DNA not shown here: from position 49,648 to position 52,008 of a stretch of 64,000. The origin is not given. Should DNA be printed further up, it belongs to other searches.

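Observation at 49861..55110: Translationally adjacent M60-like peptidase + GH31 glycosidase with CBM32 and NPCBM modules: candidate O-glycoprotein (mucin-type) degradation operon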

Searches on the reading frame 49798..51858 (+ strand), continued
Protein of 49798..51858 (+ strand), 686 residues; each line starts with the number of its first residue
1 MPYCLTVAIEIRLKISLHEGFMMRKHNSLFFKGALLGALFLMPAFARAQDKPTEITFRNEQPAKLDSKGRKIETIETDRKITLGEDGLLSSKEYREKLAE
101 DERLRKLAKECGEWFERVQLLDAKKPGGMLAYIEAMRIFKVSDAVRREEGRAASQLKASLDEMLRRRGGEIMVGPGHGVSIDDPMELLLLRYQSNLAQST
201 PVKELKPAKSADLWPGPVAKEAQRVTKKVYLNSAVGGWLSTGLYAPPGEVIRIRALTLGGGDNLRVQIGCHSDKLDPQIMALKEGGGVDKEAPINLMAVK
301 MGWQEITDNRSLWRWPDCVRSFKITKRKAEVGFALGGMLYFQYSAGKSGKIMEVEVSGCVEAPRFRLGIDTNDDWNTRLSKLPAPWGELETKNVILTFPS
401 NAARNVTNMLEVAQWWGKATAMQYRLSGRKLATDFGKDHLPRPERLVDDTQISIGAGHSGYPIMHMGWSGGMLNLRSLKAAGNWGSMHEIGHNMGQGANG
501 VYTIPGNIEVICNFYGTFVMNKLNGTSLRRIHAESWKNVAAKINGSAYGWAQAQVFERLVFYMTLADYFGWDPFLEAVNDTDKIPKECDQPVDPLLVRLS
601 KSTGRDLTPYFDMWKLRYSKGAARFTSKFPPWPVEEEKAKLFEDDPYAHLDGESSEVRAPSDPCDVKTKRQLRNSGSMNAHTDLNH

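Call 19: find_related_loci(query=A1, collection=genome_contigs, flank=10000)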
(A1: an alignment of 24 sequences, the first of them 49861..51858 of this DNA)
Query A1 (665 aa) in genome_contigs; peptide patterns used: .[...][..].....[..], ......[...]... (x = any residue, [..] = any of these).
600 stretches matched a pattern (row limit reached: there are more); 411 encode a relative of the query (tblastn E <= 1e-3); the best 80 are kept; 80 distinct loci.
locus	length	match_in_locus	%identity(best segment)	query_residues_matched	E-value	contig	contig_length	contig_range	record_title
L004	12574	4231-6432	52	18-652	6e-129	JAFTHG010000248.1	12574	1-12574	MAG: Kiritimatiellae bacterium isolate RGIG3817 Roe_deer_Cecum-1__c567813, whole genome shotgun sequence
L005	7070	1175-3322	53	33-652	3e-126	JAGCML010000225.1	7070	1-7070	MAG: Kiritimatiellae bacterium isolate RGIG9925 Yak_Rectum.Co__c2827650, whole genome shotgun sequence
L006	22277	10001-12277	49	3-652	9e-122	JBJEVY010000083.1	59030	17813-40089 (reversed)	MAG: Candidatus Spyradenecus sp. isolate MAHA01_bin.015 NODE_50_length_59030_cov_9.491802, whole genome shotgun sequence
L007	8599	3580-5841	49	1-652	6e-120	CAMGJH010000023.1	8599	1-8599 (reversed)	MAG: uncultured Lentisphaeraceae bacterium isolate SRR11551383_bin.25_metaWRAP_v1.3_MAG genome assembly, contig: ERZ1147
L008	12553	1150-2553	32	117-611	9e-70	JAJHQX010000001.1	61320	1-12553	MAG: Armatimonadota bacterium isolate Bin S17 scaffold_75_c1, whole genome shotgun sequence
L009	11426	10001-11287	32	154-611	8e-68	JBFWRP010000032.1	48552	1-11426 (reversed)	MAG: Planctomycetota bacterium isolate CA_2019_TPBF_209 NODE_4691_length_48552_cov_9.328281_TPBF, whole genome shotgun s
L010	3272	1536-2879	31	135-611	4e-65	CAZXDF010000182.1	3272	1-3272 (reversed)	MAG TPA_asm: uncultured candidatus Brocadiaceae bacterium isolate SRP260945_co2_448 genome assembly, contig: k141_361868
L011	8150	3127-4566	31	119-615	2e-61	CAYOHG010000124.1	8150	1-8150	MAG TPA_asm: uncultured Planctomycetales bacterium isolate binchicken_co58_94 genome assembly, contig: NODE_6890_length_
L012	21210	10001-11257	33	162-611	3e-61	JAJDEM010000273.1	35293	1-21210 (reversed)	MAG: Planctomycetota bacterium isolate OFTM31 OFTM31_272, whole genome shotgun sequence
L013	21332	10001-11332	30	138-611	6e-61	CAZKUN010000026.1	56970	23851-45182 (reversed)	MAG TPA_asm: uncultured Armatimonadia bacterium isolate SRP308112_co1_172 genome assembly, contig: NODE_494_length_56970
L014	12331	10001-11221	32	177-615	2e-60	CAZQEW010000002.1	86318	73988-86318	MAG TPA_asm: uncultured Klebsiella sp. isolate SRP193358_co1_145 genome assembly, contig: NODE_351_length_86318_cov_7.68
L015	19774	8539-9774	32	178-615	4e-60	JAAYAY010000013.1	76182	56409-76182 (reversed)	MAG: Planctomycetaceae bacterium isolate AS06rmzACSIP_219 29097_AS06, whole genome shotgun sequence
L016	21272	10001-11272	30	153-611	2e-59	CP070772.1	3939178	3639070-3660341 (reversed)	MAG: Phycisphaerales bacterium isolate bin220 chromosome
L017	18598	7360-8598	31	167-611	4e-59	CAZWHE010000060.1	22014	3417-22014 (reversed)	MAG TPA_asm: uncultured Phycisphaerales bacterium isolate binchicken_co65_83 genome assembly, contig: NODE_9731_length_2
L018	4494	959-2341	29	110-611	9e-59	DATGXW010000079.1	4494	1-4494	MAG TPA_asm: Phycisphaerales bacterium isolate SMAG_U10619 k141_154650, whole genome shotgun sequence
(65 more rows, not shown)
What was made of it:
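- Close M60 relatives come from animal-gut MAGs, including roe deer cecum and yak rectum (call 19).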

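Call 44: find_encoding_contigs(protein=window:49798-51858:+, flank=1000, max_places=2)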
Protein window:49798-51858:+ (686 aa): no gene with exactly this product is on record in the collection.
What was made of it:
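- Tried and rejected: Lookup of the 686-aa M60 form failed (call 44).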

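Call 46: predict_structure(alignment_id=A1)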
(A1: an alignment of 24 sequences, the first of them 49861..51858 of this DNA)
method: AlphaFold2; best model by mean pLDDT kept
length: 665 residues; sequences in the alignment: 24
mean_pLDDT: 80.1   pTM: 0.76
mean pLDDT of the five models: 80.1, 78.4, 78.0, 77.2, 74.8
residues with pLDDT >= 90: 266; 70-90: 225; 50-70: 119; < 50: 55
segments of 3 or more residues with pLDDT < 50: 1-6, 20-34, 122-126, 433-441, 630-635, 657-665
pLDDT, mean of each block of 10 residues (from residue 1): 44 49 43 49 62 65 59 77 84 86 77 78 55 88 88 84 86 90 94 91 93 77 96 74 82 64 69 65 68 85 91 94 71 94 96 97 95 91 94 95 92 67 79 46 69 91 88 87 90 95 90 91 85 95 94 93 90 95 96 95 95 88 60 57 77 59 45
secondary structure, 60 per line:
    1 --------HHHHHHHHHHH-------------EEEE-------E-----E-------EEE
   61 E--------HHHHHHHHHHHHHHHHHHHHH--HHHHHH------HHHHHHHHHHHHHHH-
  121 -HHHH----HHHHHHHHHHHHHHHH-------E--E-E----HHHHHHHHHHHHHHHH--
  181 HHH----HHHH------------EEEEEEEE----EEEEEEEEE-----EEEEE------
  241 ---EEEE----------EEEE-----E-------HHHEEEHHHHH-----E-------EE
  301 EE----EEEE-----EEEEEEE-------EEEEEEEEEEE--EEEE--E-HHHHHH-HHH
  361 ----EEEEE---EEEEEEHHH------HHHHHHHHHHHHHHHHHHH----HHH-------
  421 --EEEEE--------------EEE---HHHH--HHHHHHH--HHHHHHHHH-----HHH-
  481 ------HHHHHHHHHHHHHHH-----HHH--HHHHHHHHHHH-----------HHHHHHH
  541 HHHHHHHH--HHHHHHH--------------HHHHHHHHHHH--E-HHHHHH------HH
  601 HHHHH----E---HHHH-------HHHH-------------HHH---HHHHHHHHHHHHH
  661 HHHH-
elements in order (helices of 4 or more, strands of 3 or more residues): H9-19 E33-36 E58-61 H70-90 H93-98 H105-119 H122-125 H130-145 H163-178 H188-191 E204-211 E216-224 E230-234 E244-247 E258-261 E278-280 H281-285 E299-302 E307-310 E316-322 E330-340 E343-346 H351-356 E365-369 E373-378 H388-406 E423-427 E442-444 H448-451 H454-460 H463-471 H487-501 H512-522 H534-548 H551-557 H572-582 H587-592 H599-605 H614-617 H625-628 H648-664

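Call 49: fold_search(model_id=the predicted structure, library=pdb)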
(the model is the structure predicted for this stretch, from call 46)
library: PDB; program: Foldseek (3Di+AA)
matches with E <= 10: 634; with E <= 0.001: 24
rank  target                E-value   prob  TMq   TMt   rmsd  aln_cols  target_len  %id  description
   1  5ev7                  5.8e-15  1.00  0.44  0.59   6.8       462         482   18  The crystal structure of a functionally unknown conserved protein mutant from Bacillus anthracis str. Ames (released 2015-12-09)
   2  4fca                  8.3e-15  1.00  0.43  0.57   7.6       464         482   18  The crystal structure of a functionally unknown conserved protein from Bacillus anthracis str. Ames. (released 2012-06-06)
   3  7jtv_B                9.6e-15  1.00  0.48  0.37   9.4       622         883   16  Structure of IMPa from Pseudomonas aeruginosa in complex with an O-glycopeptide (released 2020-12-16)
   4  5kdv                  2.0e-14  1.00  0.43  0.34   9.6       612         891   16  IMPa metallopeptidase from Pseudomonas aeruginosa (released 2017-01-11)
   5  7jtv_A                2.5e-14  1.00  0.44  0.35   9.5       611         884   17  Structure of IMPa from Pseudomonas aeruginosa in complex with an O-glycopeptide (released 2020-12-16)
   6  5kdw_A                7.8e-14  1.00  0.50  0.39   6.8       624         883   16  IMPa metallopeptidase from Pseudomonas aeruginosa (released 2017-01-11)
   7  5kdx_A                1.5e-13  1.00  0.48  0.37   8.1       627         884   15  IMPa metallopeptidase in complex with T-antigen (released 2017-01-11)
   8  7yx8_B                4.3e-12  1.00  0.44  0.64   6.8       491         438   16  Crystal structure of the AM0627 (E326A) inactive mutant in complex with PSGL-1-like bis-T glycopeptide and Zn2+ (released 2022-07-20)
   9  7js4                  4.9e-12  1.00  0.41  0.30   7.4       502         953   17  The structure of the M60 catalytic domain with the CBM51-1 and CBM51-2 domains from Clostridium perfringens ZmpB (released 2021-02-03)
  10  7jfs                  7.0e-12  1.00  0.40  0.29  16.1       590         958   14  The structure of the CBM32-1, CBM32-2, and M60 catalytic domains from Clostridium perfringens ZmpB (released 2021-02-03)
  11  7sci                  8.1e-12  1.00  0.45  0.59   6.9       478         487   15  AM0627 metallopeptidase from Akkermansia muciniphila (released 2022-04-27)
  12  6xsz_A                9.9e-12  1.00  0.41  0.52   8.1       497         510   16  The structure of the M60 catalytic domain from Clostridium perfringens ZmpC (released 2021-02-03)
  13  5kdu_A                1.1e-11  1.00  0.42  0.53   8.0       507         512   16  ZmpB metallopeptidase in complex with a2,6-Sialyl T-antigen (released 2017-01-11)
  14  5kds_A                1.1e-11  1.00  0.41  0.51   7.4       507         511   16  ZmpB metallopeptidase in complex with an O-glycopeptide (a2,6-sialylated core-3 pentapeptide). (released 2017-01-11)
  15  7yx8_A                1.3e-11  1.00  0.41  0.59   7.5       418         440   18  Crystal structure of the AM0627 (E326A) inactive mutant in complex with PSGL-1-like bis-T glycopeptide and Zn2+ (released 2022-07-20)
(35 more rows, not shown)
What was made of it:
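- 49861..51858 (+): M60-like zinc metallopeptidase, 665 aa, with an N-terminal Sec signal peptide (aa 1-~27, no lipobox Cys). AF2 model pLDDT 80; all 24 significant PDB fold matches are M60-like proteins (call 49).
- On MEROPS M60 / M60-like peptidases (Pfam PF13402): All 24 Foldseek PDB hits with E <= 1e-3 are M60-like structures (call 49).
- These are the O-glycopeptidases IMPa, AM0627, ZmpA/B/C and BT4244, several solved with O-glycopeptides, plus one uncharacterised B. anthracis protein (call 49). Identity to characterised O-glycopeptidases is low (call 49). All structural neighbours with a known function are O-glycopeptidases (call 49).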

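Call 50: search_protein_families(library=pfam, proteins=[L002:8718-9251:+, L002:9372-10004:+], max_evalue=0.01)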
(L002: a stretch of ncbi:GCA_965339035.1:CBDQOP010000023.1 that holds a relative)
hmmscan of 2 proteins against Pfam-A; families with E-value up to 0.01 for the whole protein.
L002:8718-9251:+ (177 aa): 0 families

L002:9372-10004:+ (210 aa): 0 families

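Call 67: search_protein_families(library=ncbifam, proteins=[L002:8718-9251:+, L002:9372-10004:+], max_evalue=0.01)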
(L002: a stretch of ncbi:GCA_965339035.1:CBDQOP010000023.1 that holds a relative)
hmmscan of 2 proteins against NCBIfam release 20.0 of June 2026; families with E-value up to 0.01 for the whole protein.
L002:8718-9251:+ (177 aa): 0 families

L002:9372-10004:+ (210 aa): 0 families
